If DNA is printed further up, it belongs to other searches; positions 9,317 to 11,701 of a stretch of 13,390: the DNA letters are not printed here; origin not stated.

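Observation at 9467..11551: Unusual fusion of a Gfo/Idh/MocA oxidoreductase with an extended-SDR epimerase/dehydratase in one 694-aa polypeptide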

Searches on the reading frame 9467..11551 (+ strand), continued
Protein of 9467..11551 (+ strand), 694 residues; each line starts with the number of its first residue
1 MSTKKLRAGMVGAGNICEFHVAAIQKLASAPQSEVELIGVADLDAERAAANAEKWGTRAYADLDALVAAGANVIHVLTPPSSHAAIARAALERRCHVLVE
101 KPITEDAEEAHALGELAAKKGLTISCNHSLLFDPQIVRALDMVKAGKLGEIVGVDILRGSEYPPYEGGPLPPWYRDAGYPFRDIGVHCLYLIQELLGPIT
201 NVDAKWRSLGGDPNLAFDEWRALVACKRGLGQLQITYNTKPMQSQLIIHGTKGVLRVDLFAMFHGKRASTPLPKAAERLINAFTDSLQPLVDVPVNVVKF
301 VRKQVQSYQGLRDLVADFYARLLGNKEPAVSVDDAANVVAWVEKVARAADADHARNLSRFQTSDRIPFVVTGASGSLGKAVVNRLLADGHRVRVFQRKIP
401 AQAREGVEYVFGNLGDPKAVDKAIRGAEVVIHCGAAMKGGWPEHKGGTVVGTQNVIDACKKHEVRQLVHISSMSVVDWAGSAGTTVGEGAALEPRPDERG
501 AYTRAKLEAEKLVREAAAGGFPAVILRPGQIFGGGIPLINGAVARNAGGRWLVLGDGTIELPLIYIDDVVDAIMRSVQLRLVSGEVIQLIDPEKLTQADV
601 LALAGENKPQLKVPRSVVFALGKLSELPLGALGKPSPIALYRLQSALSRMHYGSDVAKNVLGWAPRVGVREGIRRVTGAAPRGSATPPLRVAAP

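Call 49: find_encoding_contigs(protein=P0403, flank=8000, max_places=1)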
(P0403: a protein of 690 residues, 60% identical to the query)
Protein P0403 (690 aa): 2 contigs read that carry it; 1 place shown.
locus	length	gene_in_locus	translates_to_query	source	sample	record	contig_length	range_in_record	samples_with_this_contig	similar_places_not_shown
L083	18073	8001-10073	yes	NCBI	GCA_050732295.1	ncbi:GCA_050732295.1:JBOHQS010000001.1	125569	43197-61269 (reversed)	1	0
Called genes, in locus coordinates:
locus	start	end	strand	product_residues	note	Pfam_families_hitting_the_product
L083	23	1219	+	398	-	PF01041:DegT_DnrJ_EryC1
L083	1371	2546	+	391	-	PF01522:Polysacc_deac_1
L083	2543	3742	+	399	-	PF21360:PylC-like_N (faint), PF15632:ATPgrasp_Ter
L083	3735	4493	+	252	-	PF02811:PHP (weak)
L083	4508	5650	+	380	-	PF13439:Glyco_transf_4, PF13579:Glyco_trans_4_4, PF13477:Glyco_trans_4_2 (faint), PF20706:GT4-conflict, PF00534:Glycos_transf_1, PF13692:Glyco_trans_1_4, PF13524:Glyco_trans_1_2 (weak)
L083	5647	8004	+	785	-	PF00535:Glycos_transf_2, PF13641:Glyco_tranf_2_3, PF13579:Glyco_trans_4_4 (weak), PF13439:Glyco_transf_4, PF20706:GT4-conflict (weak), PF00534:Glycos_transf_1, PF13692:Glyco_trans_1_4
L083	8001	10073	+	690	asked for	PF01408:GFO_IDH_MocA, PF03447:NAD_binding_3, PF22725:GFO_IDH_MocA_C3, PF01073:3Beta_HSD, PF01370:Epimerase, PF04321:RmlD_sub_bind, PF05368:NmrA, PF07993:NAD_binding_4, +4 more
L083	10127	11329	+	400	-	PF00535:Glycos_transf_2, PF13641:Glyco_tranf_2_3, PF13632:Glyco_trans_2_3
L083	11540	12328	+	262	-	PF01209:Ubie_methyltran, PF05401:NodS (weak), PF13489:Methyltransf_23, PF05175:MTS, PF13847:Methyltransf_31, PF08241:Methyltransf_11, PF08242:Methyltransf_12, PF13649:Methyltransf_25, +2 more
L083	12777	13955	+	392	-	PF03966:Trm112p (faint), PF13489:Methyltransf_23, PF08003:Methyltransf_9 (faint), PF08241:Methyltransf_11, PF08242:Methyltransf_12, PF13649:Methyltransf_25, PF13847:Methyltransf_31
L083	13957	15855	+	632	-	PF13522:GATase_6, PF13537:GATase_7, PF00733:Asn_synthase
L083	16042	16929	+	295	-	-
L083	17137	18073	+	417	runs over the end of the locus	PF13231:PMT_2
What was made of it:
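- Some distant loci do encode a DegT aminotransferase (L083, call 49). A DegT aminotransferase is present in the distant locus L083 (call 49).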

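Call 50: find_encoding_contigs(protein=P0197, flank=8000, max_places=1)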
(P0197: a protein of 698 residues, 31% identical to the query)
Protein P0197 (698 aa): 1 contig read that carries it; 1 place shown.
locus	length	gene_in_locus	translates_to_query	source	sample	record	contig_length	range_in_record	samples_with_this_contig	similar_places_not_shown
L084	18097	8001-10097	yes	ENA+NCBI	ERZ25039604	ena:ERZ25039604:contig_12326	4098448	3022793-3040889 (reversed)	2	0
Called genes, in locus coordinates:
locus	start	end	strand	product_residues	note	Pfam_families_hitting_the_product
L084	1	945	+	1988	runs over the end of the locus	PF07995:GSDH, PF07081:DUF1349 (faint), PF00041:fn3 (faint)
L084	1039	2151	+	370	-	PF13439:Glyco_transf_4, PF13579:Glyco_trans_4_4 (weak), PF20706:GT4-conflict (weak), PF00534:Glycos_transf_1, PF13692:Glyco_trans_1_4, PF13524:Glyco_trans_1_2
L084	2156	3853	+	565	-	PF24793:GINT1_N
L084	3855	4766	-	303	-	PF02585:PIG-L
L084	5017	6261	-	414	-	PF13439:Glyco_transf_4, PF13579:Glyco_trans_4_4, PF20706:GT4-conflict, PF00534:Glycos_transf_1, PF13692:Glyco_trans_1_4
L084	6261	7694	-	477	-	PF01943:Polysacc_synt, PF13440:Polysacc_synt_3 (weak)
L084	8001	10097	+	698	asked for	PF01408:GFO_IDH_MocA, PF22725:GFO_IDH_MocA_C3, PF05368:NmrA, PF01073:3Beta_HSD, PF01370:Epimerase, PF13460:NAD_binding_10, PF16363:GDP_Man_Dehyd, PF07993:NAD_binding_4, +4 more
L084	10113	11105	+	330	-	PF00535:Glycos_transf_2, PF10111:Glyco_tranf_2_2 (weak)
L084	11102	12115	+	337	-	PF00535:Glycos_transf_2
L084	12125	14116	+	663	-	PF13231:PMT_2 (weak)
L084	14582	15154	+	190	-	PF02563:Poly_export, PF10531:SLBB, PF22461:SLBB_2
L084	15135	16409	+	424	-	-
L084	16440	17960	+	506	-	-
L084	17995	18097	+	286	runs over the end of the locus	PF10609:ParA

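Call 51: find_encoding_contigs(protein=P0481, flank=8000, max_places=1)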
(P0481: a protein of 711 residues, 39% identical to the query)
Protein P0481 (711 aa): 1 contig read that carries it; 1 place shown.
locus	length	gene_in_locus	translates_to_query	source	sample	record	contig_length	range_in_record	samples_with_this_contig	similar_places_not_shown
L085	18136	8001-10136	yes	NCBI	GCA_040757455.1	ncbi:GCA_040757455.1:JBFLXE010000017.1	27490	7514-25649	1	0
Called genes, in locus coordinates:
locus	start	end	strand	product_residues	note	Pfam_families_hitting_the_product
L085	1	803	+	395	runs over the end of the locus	PF13439:Glyco_transf_4, PF13477:Glyco_trans_4_2 (weak), PF13579:Glyco_trans_4_4, PF20706:GT4-conflict, PF00534:Glycos_transf_1, PF13692:Glyco_trans_1_4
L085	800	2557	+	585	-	PF00890:FAD_binding_2 (faint), PF01266:DAO, PF12831:FAD_oxidored (weak), PF13450:NAD_binding_8 (weak), PF16901:DAO_C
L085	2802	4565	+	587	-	PF01073:3Beta_HSD, PF01370:Epimerase, PF02719:Polysacc_synt_2, PF04321:RmlD_sub_bind, PF05368:NmrA, PF07993:NAD_binding_4, PF13460:NAD_binding_10, PF16363:GDP_Man_Dehyd, +7 more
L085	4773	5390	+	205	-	PF25084:LbH_EIF2B (faint), PF00132:Hexapep, PF14602:Hexapep_2 (weak)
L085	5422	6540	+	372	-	PF13439:Glyco_transf_4, PF13579:Glyco_trans_4_4, PF00534:Glycos_transf_1, PF13692:Glyco_trans_1_4, PF13524:Glyco_trans_1_2 (weak)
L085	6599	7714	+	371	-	PF13810:DUF4185 (weak)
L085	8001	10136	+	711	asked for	PF01408:GFO_IDH_MocA, PF22725:GFO_IDH_MocA_C3, PF05368:NmrA, PF01073:3Beta_HSD, PF01370:Epimerase, PF02719:Polysacc_synt_2, PF04321:RmlD_sub_bind, PF07993:NAD_binding_4, +2 more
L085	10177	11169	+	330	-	PF03706:LPG_synthase_TM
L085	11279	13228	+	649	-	PF13522:GATase_6, PF13537:GATase_7, PF00733:Asn_synthase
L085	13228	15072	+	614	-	PF18370:RGI_lyase, PF13517:FG-GAP_3 (faint), PF01839:FG-GAP (faint), PF21348:RGL11_C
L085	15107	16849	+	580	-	PF13231:PMT_2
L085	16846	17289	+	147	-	PF04138:GtrA_DPMS_TM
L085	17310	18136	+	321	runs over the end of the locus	PF00535:Glycos_transf_2, PF13641:Glyco_tranf_2_3 (weak)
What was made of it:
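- Group II loci pair the fusion with small GT2, GtrA and PMT_2 (GT-C) genes, which are typical of polyprenyl-phosphate-sugar routes (calls 49-51).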

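Call 54: find_encoding_contigs(protein=P0452, flank=8000, max_places=1)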
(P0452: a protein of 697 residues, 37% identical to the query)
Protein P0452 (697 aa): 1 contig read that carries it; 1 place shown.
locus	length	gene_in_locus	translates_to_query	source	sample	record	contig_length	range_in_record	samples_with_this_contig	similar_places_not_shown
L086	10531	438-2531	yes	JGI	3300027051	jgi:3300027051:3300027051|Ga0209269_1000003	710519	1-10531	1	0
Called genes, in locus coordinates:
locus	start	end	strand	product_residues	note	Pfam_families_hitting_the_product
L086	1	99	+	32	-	?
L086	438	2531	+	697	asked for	PF01408:GFO_IDH_MocA, PF22725:GFO_IDH_MocA_C3, PF04321:RmlD_sub_bind, PF05368:NmrA, PF01073:3Beta_HSD, PF01370:Epimerase, PF13460:NAD_binding_10, PF16363:GDP_Man_Dehyd, +3 more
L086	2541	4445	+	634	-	PF13522:GATase_6, PF13537:GATase_7, PF00733:Asn_synthase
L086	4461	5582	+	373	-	PF13506:Glyco_transf_21, PF00535:Glycos_transf_2, PF10111:Glyco_tranf_2_2, PF13641:Glyco_tranf_2_3, PF13632:Glyco_trans_2_3 (weak)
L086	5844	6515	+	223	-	PF07589:PEP_exosort_dom (weak)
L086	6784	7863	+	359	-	PF01926:MMR_HSR1, PF06071:YchF-GTPase_C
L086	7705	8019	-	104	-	-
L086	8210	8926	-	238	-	PF00037:Fer4 (faint), PF12837:Fer4_6, PF13237:Fer4_10 (weak), PF14697:Fer4_21 (faint), PF12838:Fer4_7 (weak), PF13187:Fer4_9 (weak), PF27217:AF_0155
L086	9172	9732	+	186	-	PF00027:cNMP_binding, PF13545:HTH_Crp_2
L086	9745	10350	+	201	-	PF04326:SLFN_AlbA_2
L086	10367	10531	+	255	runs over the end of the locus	PF02698:DUF218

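Call 55: find_encoding_contigs(protein=P0464, flank=8000, max_places=1)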
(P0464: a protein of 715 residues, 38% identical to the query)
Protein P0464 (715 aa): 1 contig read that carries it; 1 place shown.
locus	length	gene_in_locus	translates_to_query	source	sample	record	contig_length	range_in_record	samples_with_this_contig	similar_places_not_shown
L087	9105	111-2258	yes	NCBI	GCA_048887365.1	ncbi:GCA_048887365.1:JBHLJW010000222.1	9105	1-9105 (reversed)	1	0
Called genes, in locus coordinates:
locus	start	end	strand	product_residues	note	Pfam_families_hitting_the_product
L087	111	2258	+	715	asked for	PF01408:GFO_IDH_MocA, PF01073:3Beta_HSD, PF01370:Epimerase, PF02719:Polysacc_synt_2, PF04321:RmlD_sub_bind, PF05368:NmrA, PF07993:NAD_binding_4, PF13460:NAD_binding_10, +2 more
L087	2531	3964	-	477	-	PF05048:NosD (weak), PF13229:Beta_helix (weak)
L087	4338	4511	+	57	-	-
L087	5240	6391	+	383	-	PF13439:Glyco_transf_4, PF13477:Glyco_trans_4_2 (faint), PF13579:Glyco_trans_4_4, PF20706:GT4-conflict, PF00534:Glycos_transf_1, PF13692:Glyco_trans_1_4, PF13524:Glyco_trans_1_2 (weak)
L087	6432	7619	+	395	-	PF13439:Glyco_transf_4, PF13477:Glyco_trans_4_2 (weak), PF00534:Glycos_transf_1, PF13692:Glyco_trans_1_4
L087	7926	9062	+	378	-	PF13439:Glyco_transf_4, PF00534:Glycos_transf_1, PF13692:Glyco_trans_1_4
